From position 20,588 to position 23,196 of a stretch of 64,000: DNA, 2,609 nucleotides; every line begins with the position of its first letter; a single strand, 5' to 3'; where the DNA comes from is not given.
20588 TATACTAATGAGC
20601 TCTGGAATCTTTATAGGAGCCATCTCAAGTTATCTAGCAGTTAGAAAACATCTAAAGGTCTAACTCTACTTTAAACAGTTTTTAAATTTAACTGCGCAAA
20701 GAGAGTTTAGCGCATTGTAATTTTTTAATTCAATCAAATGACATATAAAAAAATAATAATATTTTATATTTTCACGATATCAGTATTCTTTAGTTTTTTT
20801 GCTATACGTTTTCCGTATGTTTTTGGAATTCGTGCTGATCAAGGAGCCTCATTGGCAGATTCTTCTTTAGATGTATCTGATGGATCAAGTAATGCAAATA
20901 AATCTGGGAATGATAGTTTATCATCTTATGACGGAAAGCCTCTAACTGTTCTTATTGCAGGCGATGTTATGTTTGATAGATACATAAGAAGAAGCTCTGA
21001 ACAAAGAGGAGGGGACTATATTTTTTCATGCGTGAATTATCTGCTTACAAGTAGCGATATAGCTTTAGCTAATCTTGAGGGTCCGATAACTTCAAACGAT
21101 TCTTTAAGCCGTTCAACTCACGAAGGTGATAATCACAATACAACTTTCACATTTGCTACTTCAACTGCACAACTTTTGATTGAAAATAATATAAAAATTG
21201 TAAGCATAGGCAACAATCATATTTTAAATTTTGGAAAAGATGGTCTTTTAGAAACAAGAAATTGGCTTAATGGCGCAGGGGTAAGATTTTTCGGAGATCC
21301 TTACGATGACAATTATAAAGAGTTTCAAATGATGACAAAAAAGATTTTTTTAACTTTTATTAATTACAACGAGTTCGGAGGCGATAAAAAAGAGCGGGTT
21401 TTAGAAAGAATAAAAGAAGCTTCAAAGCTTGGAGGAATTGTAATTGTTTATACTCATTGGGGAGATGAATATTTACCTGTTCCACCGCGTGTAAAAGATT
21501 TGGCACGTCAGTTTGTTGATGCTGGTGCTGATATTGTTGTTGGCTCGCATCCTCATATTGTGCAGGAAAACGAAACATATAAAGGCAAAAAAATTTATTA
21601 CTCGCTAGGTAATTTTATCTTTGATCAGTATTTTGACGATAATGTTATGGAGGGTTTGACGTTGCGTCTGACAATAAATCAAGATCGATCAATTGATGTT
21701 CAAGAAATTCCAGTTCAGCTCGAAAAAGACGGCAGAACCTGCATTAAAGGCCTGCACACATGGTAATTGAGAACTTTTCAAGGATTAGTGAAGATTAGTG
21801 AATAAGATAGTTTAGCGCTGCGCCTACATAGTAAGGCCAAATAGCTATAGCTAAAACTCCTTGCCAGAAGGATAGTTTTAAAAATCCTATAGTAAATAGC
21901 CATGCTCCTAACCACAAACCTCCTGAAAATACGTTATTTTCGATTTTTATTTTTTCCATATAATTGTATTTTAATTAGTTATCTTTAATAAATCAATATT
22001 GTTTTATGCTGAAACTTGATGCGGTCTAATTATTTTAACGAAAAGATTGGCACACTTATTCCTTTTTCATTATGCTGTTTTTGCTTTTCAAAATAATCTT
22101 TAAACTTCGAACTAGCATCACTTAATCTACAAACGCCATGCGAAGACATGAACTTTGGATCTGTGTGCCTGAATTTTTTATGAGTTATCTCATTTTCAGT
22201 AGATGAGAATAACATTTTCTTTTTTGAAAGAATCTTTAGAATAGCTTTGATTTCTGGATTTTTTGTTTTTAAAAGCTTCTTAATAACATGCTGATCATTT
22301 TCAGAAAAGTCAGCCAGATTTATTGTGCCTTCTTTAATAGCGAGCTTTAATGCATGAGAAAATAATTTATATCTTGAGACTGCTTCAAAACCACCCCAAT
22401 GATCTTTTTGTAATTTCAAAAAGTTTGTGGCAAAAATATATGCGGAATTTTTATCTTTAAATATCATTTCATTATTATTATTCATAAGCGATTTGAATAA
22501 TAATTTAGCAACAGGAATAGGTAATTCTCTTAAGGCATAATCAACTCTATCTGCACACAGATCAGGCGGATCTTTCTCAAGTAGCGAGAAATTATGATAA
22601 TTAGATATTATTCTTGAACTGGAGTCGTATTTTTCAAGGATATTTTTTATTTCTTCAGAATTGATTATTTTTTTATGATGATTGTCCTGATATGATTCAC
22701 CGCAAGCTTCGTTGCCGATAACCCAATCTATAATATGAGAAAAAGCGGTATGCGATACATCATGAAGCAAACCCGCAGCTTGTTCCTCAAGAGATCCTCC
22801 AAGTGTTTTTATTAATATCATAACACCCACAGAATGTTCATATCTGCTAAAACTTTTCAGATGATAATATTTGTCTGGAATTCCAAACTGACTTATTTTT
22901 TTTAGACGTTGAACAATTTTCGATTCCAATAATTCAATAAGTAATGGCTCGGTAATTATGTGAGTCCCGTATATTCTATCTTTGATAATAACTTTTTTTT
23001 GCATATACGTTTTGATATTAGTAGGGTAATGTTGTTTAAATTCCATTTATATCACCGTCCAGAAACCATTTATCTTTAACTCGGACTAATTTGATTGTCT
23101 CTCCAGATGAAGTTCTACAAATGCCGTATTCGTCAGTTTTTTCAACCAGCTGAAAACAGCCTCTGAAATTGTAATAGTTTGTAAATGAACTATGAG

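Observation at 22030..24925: tRNA-Gln-adjacent four-gene block: SIR2_2-like NADase + TM protein + small TM protein + SAMHD1/dGTPase-like HD enzyme. Candidate undescribed defence island.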

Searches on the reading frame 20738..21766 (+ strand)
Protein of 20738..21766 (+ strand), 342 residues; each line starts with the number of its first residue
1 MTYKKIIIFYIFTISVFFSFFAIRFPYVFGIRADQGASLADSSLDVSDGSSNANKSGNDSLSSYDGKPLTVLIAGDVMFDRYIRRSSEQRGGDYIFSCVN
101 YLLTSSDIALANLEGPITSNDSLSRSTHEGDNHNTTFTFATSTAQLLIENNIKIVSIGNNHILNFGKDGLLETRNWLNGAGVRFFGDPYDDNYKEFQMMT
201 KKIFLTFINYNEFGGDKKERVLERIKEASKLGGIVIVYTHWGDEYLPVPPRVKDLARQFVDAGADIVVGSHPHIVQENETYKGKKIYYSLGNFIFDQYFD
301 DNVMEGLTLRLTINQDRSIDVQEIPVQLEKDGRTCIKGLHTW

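Call 4: search_protein_families(library=pfam, proteins=[window:20738-21766:+], max_evalue=1)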
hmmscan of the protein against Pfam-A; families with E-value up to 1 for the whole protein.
window:20738-21766:+ (342 aa): 2 families
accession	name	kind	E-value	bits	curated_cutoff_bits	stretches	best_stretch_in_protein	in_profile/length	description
PF09587.15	PGA_cap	-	1.4e-51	175.9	27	1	70-297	1-255/255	Bacterial capsule synthesis protein PGA_cap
PF06752.17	E_Pc_C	-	0.28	11.6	25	1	114-154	119-158/231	Enhancer of Polycomb C-terminus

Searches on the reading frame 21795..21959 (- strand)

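Call 4: search_protein_families(library=pfam, proteins=[window:21795-21959:-], max_evalue=1)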
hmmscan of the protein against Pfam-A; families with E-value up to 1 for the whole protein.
window:21795-21959:- (54 aa): 0 families

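Call 61: search_protein_families(library=phrogs, proteins=[window:21795-21959:-], max_evalue=0.01)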
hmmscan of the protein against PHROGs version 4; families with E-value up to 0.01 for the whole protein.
window:21795-21959:- (54 aa): 1 family
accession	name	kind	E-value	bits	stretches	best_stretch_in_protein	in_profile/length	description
phrog_16515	-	unknown function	0.00056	21.1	1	16-47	13-46/62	-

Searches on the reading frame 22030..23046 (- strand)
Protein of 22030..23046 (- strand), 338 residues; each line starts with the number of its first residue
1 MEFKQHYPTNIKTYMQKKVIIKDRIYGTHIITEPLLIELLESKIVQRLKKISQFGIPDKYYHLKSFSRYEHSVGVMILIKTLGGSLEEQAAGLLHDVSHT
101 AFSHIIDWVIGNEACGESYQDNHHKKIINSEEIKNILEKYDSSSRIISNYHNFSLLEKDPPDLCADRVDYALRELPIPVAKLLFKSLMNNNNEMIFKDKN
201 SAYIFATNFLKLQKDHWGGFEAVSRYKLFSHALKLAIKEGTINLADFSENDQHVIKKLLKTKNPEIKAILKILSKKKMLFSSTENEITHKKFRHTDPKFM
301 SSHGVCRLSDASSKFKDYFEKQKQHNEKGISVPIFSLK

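Call 4: search_protein_families(library=pfam, proteins=[window:22030-23046:-], max_evalue=1)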
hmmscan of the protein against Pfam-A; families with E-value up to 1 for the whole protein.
window:22030-23046:- (338 aa): 3 families
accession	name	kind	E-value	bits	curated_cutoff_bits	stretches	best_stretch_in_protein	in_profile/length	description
PF01966.28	HD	-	1.9e-08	35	22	1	68-170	1-112/116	HD domain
PF14394.12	DUF4423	-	0.0039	17.4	30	1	224-286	13-75/165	Domain of unknown function (DUF4423)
PF11563.14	Protoglobin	-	0.089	13.2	25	1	242-304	9-71/158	Protoglobin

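Call 5: search_protein_families(library=padloc, proteins=[window:22030-23046:-], max_evalue=1)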
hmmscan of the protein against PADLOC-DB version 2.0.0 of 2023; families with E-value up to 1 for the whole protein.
window:22030-23046:- (338 aa): 0 families

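Call 6: search_protein_families(library=ncbifam, proteins=[window:22030-23046:-], max_evalue=1)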
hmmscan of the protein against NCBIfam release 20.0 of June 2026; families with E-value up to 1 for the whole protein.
window:22030-23046:- (338 aa): 1 family
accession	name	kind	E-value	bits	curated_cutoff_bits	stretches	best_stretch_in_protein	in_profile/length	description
NF002329.0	PRK01286.1-4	equivalog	0.0032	16.8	494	1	39-122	48-133/342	deoxyguanosinetriphosphate triphosphohydrolase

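Call 7: search_solved_structures(query=window:22030-23046:-, max_evalue=1, show_alignments=2)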
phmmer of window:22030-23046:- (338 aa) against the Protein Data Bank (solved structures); distinct sequences matched with E-value up to 1: 29.
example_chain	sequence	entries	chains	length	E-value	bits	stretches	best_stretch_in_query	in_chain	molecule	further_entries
2hek_A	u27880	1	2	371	3.7e-07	33.1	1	23-143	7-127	Hypothetical protein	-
2q14_A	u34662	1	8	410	7.5e-07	32.1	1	18-110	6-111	Phosphohydrolase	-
4q7h_A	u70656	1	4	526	7.6e-07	32.1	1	12-140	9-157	Deoxynucleoside triphosphate triphosphohydrolase SAMHD1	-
2o6i_A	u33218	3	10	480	1.1e-06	31.6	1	20-79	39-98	HD domain protein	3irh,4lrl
5ao0_A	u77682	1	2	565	1.2e-06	31.5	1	14-140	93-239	DEOXYNUCLEOSIDE TRIPHOSPHATE TRIPHOSPHOHYDROLASE SAMHD1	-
5ao3_A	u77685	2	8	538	1.3e-06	31.4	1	15-140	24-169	DEOXYNUCLEOSIDE TRIPHOSPHATE TRIPHOSPHOHYDROLASE SAMHD1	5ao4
6u6x_A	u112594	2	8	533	1.3e-06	31.4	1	18-140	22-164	Deoxynucleoside triphosphate triphosphohydrolase SAMHD1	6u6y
4mz7_A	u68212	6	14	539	1.3e-06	31.3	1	16-140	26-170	Deoxynucleoside triphosphate triphosphohydrolase SAMHD1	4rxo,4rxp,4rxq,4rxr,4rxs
7ujn_A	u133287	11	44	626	1.6e-06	31.1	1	14-140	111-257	Deoxynucleoside triphosphate triphosphohydrolase SAMHD1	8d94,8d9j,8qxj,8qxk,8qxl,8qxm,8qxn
6txc_A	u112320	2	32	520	1.6e-06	31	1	18-140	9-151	Deoxynucleoside triphosphate triphosphohydrolase SAMHD1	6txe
8gb1_A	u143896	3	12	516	1.9e-06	30.8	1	19-140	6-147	Deoxynucleoside triphosphate triphosphohydrolase SAMHD1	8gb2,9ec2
5ao1_A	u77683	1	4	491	2.2e-06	30.6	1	20-140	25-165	DEOXYNUCLEOSIDE TRIPHOSPHATE TRIPHOSPHOHYDROLASE SAMHD1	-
4bzc_A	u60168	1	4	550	2.7e-06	30.3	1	20-140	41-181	DEOXYNUCLEOSIDE TRIPHOSPHATE TRIPHOSPHOHYDROLASE SAMHD1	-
6tx0_A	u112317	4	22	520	3.1e-06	30.1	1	18-140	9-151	Deoxynucleoside triphosphate triphosphohydrolase SAMHD1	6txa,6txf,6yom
6u6z_A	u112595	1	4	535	3.3e-06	30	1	20-140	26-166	Deoxynucleoside triphosphate triphosphohydrolase SAMHD1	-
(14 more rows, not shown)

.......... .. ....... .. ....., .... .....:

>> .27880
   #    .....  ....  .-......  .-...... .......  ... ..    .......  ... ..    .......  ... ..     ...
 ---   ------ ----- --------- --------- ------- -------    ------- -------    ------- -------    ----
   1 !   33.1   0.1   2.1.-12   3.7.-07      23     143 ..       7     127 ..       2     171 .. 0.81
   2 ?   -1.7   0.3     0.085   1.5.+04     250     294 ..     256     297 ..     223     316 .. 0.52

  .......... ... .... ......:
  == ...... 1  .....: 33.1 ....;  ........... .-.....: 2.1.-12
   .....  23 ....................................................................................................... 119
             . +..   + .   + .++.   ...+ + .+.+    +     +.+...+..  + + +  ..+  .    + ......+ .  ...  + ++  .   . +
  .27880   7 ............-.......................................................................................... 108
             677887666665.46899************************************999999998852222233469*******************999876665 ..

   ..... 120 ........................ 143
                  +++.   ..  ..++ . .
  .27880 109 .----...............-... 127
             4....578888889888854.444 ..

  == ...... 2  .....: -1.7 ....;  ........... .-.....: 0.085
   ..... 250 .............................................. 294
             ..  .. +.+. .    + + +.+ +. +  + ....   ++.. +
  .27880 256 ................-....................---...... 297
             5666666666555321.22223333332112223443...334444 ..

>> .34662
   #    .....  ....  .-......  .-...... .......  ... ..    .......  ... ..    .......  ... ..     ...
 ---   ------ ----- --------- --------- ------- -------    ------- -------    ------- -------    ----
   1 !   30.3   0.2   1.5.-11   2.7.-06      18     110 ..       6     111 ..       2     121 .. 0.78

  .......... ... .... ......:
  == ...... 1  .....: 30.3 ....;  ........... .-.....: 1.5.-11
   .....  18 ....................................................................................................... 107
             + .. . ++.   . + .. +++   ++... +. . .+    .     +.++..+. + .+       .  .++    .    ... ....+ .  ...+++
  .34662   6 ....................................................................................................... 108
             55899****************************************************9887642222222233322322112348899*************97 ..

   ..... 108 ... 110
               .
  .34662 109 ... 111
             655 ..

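Call 11: find_homologous_proteins(query=window:22030-23046:-, max_evalue=0.001)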
Query window:22030-23046:- (338 aa): 3529 proteins with E <= 0.001 among 5875 candidates; the best 120 are listed.
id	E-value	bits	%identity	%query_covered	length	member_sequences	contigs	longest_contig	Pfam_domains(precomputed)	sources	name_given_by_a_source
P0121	2.1e-210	716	100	96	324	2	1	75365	PF01966.29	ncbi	ncbi:MAG: HD domain-containing protein [Candidatus Paceibacterota bacterium]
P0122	3.8e-134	465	66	95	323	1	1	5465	PF01966.29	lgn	-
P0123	6.1e-133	461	66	96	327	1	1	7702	PF01966.29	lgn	-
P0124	1.4e-131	457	64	96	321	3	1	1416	PF01966.29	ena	-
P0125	5.5e-130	452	65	95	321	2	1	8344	PF01966.29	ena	-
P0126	1.4e-128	447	65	96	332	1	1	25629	PF01966.29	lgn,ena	-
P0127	5.8e-128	445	63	96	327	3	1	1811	PF01966.29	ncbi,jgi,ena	jgi:hypothetical protein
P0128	2.8e-127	443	63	96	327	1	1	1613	PF01966.29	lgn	-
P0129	3.2e-126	439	64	95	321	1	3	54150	PF01966.29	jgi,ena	-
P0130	2.1e-124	433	63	95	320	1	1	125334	PF01966.29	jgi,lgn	jgi:hypothetical protein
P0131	4.8e-124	432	62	96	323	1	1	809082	PF01966.29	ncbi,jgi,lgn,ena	ncbi:MAG: HD domain-containing protein [Patescibacteria group bacterium]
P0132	8.3e-120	418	60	95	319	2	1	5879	PF01966.29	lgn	-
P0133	9.0e-120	418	60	94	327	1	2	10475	PF01966.29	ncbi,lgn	-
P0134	1.9e-117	410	57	94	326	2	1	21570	PF01966.29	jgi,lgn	jgi:hypothetical protein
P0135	9.2e-105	369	53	93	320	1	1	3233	PF01966.29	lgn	-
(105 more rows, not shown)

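Call 32: find_encoding_contigs(protein=P0131, flank=8000, max_places=2)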
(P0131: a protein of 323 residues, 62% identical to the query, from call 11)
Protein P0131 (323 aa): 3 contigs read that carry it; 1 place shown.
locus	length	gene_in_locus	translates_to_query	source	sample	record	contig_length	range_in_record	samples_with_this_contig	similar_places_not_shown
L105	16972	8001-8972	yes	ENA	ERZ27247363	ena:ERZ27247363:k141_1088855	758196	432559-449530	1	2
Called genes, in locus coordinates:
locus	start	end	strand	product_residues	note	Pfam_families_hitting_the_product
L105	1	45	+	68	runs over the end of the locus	-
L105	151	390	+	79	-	PF00173:Cyt-b5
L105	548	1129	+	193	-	PF13302:Acetyltransf_3, PF13420:Acetyltransf_4 (weak), PF00583:Acetyltransf_1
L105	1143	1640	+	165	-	PF00857:Isochorismatase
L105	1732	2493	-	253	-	PF02517:Rce1-like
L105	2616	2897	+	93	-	-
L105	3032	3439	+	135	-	-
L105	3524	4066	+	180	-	PF04542:Sigma70_r2, PF08281:Sigma70_r4_2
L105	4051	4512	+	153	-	-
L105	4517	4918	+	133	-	PF02629:CoA_binding, PF13380:CoA_binding_2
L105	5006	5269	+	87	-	PF01022:HTH_5, PF12840:HTH_20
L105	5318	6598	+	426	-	PF00085:Thioredoxin, PF13098:Thioredoxin_2 (faint), PF07992:Pyr_redox_2, PF13738:Pyr_redox_3, PF00070:Pyr_redox (weak)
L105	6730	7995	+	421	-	PF00293:NUDIX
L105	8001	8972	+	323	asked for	PF01966:HD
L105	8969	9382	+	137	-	PF02600:DsbB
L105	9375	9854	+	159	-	-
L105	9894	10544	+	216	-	PF00300:His_Phos_1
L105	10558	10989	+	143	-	PF06210:DUF1003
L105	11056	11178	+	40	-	-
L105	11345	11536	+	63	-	-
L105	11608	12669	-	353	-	PF13529:Peptidase_C39_2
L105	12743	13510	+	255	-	PF01145:Band_7, PF13421:Band_7_1 (weak)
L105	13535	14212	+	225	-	PF01551:Peptidase_M23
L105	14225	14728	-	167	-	-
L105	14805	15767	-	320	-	-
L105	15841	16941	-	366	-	-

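Call 33: find_encoding_contigs(protein=P0130, flank=8000, max_places=2)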
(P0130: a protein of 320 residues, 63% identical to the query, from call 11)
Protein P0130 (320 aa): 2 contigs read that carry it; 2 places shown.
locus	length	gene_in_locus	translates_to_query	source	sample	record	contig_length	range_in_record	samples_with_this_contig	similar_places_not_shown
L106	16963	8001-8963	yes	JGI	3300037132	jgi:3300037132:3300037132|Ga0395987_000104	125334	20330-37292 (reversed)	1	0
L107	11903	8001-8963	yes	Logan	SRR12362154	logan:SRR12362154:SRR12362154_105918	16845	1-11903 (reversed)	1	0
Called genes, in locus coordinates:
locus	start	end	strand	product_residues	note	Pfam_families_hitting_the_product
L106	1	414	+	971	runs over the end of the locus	PF04851:ResIII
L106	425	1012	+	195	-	-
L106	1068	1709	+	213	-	-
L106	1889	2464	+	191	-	PF04832:SOUL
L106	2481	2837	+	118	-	PF01641:SelR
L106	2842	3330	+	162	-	PF01625:PMSR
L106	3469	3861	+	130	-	-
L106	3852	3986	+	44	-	-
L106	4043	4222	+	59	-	-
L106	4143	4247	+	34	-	PF18893:DUF5652 (weak)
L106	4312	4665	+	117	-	PF01050:MannoseP_isomer, PF07883:Cupin_2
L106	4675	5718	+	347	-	PF04041:Glyco_hydro_130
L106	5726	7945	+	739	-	PF13524:Glyco_trans_1_2 (faint), PF13439:Glyco_transf_4 (weak), PF00534:Glycos_transf_1, PF13692:Glyco_trans_1_4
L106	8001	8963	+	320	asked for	PF01966:HD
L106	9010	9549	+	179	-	PF23477:zf_Tbcl_2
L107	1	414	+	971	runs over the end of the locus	PF04851:ResIII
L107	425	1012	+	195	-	-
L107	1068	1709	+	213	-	-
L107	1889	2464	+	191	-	PF04832:SOUL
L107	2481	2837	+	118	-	PF01641:SelR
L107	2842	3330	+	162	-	PF01625:PMSR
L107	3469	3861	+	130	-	-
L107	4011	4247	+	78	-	PF18893:DUF5652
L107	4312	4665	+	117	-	PF01050:MannoseP_isomer, PF07883:Cupin_2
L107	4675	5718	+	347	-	PF04041:Glyco_hydro_130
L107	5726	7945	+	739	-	PF13524:Glyco_trans_1_2 (faint), PF13439:Glyco_transf_4 (weak), PF00534:Glycos_transf_1, PF13692:Glyco_trans_1_4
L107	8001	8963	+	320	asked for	PF01966:HD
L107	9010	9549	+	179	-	PF23477:zf_Tbcl_2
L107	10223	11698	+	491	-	PF02310:B12-binding, PF04055:Radical_SAM, PF13282:DUF4070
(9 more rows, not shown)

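Call 61: search_protein_families(library=phrogs, proteins=[window:22030-23004:-], max_evalue=0.01)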
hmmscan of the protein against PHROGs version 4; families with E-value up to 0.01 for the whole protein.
window:22030-23004:- (324 aa): 1 family
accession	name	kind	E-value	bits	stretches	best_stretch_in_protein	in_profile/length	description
phrog_35128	-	unknown function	0.00048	20.1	1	7-66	11-69/511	-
